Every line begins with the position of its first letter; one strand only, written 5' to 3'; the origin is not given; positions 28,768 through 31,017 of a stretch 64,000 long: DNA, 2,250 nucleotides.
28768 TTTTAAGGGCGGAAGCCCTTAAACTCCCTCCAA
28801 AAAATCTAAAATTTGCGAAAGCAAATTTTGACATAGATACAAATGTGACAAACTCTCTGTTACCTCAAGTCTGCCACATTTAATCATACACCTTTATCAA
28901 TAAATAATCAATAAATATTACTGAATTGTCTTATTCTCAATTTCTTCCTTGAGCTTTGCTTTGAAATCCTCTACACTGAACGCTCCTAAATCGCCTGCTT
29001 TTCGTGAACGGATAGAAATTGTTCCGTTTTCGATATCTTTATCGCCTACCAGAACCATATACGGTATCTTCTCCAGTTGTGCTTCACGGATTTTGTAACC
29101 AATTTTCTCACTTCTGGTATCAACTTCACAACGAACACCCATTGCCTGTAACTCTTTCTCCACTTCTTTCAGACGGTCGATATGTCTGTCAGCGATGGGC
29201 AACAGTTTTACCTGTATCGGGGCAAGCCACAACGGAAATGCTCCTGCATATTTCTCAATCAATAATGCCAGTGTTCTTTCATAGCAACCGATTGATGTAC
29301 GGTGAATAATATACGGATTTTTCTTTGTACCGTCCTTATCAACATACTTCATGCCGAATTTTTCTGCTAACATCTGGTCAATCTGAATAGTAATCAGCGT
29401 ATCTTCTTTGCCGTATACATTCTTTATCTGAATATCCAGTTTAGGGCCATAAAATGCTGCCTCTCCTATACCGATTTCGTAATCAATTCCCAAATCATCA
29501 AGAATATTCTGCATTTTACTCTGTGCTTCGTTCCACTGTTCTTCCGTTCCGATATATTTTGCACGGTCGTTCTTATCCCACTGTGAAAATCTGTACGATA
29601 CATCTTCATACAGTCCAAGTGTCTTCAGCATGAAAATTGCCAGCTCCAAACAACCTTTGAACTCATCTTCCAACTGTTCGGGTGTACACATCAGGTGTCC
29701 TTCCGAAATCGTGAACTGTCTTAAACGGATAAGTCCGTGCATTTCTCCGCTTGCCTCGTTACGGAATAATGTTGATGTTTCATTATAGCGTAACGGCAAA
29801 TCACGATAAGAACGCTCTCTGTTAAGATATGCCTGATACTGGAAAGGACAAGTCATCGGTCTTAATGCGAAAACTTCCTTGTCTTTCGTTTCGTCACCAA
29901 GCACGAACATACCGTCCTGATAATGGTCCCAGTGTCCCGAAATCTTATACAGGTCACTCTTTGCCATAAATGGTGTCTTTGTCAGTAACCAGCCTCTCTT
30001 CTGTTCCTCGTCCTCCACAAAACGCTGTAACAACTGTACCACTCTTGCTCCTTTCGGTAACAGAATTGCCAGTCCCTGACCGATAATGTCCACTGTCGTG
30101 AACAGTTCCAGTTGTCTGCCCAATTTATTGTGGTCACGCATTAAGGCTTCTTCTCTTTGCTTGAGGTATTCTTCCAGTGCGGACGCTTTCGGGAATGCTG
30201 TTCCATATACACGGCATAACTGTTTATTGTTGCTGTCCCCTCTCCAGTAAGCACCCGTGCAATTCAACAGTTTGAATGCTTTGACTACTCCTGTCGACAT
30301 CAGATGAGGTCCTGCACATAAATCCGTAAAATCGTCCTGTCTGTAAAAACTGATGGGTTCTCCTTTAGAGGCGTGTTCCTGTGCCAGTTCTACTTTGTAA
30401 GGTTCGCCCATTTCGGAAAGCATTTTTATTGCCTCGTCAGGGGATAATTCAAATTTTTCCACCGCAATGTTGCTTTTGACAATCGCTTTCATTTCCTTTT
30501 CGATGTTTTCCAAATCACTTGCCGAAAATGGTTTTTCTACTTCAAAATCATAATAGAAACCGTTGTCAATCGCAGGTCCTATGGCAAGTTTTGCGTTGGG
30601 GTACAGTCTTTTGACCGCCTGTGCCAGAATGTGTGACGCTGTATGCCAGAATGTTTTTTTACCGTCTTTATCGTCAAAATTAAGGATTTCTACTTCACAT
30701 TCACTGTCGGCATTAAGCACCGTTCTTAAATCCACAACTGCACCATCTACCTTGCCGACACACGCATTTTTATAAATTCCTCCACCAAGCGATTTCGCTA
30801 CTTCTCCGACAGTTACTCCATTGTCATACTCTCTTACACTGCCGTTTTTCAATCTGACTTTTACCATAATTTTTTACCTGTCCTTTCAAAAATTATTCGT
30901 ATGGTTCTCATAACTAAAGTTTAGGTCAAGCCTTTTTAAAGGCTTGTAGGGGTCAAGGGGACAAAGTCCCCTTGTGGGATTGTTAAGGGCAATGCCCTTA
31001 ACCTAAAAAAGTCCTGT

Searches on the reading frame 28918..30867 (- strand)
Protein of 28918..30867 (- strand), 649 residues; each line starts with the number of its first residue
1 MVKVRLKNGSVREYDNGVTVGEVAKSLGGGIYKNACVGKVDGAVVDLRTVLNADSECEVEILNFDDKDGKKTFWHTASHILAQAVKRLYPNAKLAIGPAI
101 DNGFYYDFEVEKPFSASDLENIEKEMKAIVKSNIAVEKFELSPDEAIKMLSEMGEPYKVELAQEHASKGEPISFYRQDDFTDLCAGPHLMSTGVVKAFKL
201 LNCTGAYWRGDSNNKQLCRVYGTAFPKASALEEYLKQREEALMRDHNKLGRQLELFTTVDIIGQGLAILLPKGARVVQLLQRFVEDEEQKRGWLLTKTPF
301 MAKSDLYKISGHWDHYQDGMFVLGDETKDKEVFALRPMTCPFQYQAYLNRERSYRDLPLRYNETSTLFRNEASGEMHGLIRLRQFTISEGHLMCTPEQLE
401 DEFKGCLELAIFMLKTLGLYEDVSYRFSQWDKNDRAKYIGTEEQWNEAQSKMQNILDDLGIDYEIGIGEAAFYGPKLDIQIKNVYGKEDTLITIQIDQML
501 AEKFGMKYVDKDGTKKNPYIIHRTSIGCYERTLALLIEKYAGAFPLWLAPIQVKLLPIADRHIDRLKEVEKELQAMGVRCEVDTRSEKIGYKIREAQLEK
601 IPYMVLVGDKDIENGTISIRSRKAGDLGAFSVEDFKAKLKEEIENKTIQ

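Call 8: search_protein_families(library=pfam, proteins=[window:28918-30867:-])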
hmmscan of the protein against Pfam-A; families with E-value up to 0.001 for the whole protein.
window:28918-30867:- (649 aa): 4 families
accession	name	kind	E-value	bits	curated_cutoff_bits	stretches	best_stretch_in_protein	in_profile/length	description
PF00587.30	tRNA-synt_2b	-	1.7e-38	132.9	29.3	1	328-540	6-179/179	tRNA synthetase class II core domain (G, H, P, S and T)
PF03129.25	HGTP_anticodon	-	3.8e-23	81.9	21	1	552-641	1-93/94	Anticodon binding domain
PF07973.19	tRNA_SAD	-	3.5e-14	53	24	1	172-221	1-44/44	Threonyl and Alanyl tRNA synthetase second additional domain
PF02824.27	TGS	-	3.7e-09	36.9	22.2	1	2-62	1-59/60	TGS domain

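Call 11: find_encoding_contigs(protein=window:28918-30867:-, flank=1000, max_places=3)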
Protein window:28918-30867:- (649 aa): 5 contigs read that carry it; 3 places shown.
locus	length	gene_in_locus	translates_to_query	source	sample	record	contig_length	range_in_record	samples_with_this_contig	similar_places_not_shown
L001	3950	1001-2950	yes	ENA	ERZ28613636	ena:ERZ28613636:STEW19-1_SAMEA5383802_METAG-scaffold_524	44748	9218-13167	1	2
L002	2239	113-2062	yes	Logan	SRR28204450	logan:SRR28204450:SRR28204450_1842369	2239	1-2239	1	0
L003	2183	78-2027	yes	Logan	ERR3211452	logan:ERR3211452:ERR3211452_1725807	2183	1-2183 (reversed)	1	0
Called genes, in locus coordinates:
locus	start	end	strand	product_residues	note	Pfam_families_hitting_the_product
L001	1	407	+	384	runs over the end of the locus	-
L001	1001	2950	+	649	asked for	PF02824:TGS, PF07973:tRNA_SAD, PF00587:tRNA-synt_2b, PF03129:HGTP_anticodon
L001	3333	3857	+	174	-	PF14270:DUF4358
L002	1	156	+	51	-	?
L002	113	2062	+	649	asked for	PF02824:TGS, PF07973:tRNA_SAD, PF00587:tRNA-synt_2b, PF03129:HGTP_anticodon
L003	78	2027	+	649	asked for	PF02824:TGS, PF07973:tRNA_SAD, PF00587:tRNA-synt_2b, PF03129:HGTP_anticodon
